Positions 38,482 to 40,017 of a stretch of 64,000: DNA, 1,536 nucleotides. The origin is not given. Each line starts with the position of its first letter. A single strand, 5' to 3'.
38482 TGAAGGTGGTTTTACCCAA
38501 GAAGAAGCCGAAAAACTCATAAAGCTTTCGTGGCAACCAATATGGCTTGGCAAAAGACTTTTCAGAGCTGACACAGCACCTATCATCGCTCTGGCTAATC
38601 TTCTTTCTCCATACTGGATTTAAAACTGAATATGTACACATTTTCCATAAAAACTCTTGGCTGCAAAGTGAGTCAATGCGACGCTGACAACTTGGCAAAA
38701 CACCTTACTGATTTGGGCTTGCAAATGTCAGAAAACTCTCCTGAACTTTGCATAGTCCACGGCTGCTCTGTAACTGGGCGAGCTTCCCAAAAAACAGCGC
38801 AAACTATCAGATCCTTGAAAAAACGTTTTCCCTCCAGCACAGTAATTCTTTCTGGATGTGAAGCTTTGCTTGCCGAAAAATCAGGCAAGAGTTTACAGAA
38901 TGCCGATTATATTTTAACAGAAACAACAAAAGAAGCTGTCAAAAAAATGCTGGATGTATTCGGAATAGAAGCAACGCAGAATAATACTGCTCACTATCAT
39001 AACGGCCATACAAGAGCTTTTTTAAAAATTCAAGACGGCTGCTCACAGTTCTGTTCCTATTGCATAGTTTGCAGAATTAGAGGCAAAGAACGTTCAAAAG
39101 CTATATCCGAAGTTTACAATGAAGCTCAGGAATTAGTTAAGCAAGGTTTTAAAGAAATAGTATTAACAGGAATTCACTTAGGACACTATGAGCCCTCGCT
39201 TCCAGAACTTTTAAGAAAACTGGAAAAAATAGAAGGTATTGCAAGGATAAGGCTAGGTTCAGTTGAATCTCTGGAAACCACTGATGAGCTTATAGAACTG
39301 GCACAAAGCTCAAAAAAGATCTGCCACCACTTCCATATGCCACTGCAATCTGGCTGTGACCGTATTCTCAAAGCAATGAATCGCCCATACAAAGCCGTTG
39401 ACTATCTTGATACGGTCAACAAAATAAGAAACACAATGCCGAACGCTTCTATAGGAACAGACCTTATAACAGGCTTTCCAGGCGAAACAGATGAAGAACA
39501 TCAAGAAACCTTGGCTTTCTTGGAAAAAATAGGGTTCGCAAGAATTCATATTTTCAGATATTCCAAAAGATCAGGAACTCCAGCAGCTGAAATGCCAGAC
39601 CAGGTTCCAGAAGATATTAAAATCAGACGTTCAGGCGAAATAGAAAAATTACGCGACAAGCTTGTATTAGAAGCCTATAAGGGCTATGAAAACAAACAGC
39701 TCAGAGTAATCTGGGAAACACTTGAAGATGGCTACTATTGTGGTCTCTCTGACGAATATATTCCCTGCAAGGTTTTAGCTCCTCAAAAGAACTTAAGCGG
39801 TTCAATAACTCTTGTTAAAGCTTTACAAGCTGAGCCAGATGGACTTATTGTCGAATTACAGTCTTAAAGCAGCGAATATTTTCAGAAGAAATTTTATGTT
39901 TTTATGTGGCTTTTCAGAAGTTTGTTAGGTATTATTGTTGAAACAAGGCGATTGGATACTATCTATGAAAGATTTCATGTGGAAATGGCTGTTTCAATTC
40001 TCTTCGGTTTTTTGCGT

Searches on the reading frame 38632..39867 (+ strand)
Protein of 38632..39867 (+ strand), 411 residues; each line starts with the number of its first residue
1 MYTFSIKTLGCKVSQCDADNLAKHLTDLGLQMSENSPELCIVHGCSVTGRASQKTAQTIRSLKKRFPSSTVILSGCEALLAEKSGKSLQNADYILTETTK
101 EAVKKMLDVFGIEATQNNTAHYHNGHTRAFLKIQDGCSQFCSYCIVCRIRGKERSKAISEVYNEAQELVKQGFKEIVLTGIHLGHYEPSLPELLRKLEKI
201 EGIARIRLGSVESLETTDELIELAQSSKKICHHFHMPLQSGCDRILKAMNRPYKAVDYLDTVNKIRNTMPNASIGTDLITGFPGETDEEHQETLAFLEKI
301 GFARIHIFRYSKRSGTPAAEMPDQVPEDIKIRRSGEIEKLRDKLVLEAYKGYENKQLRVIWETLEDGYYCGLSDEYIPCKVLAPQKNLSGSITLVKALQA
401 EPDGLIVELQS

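Call 11: search_protein_families(library=pfam, proteins=[window:38632-39867:+], max_evalue=0.00001)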
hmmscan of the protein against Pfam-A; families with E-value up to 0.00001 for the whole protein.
window:38632-39867:+ (411 aa): 2 families
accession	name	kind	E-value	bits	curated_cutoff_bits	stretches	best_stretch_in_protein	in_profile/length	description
PF04055.27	Radical_SAM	-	1.3e-24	87.7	29.5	1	132-297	2-166/166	Radical SAM superfamily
PF00919.26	UPF0004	-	1.7e-14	54.1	27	1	4-87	2-88/98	Uncharacterized protein family UPF0004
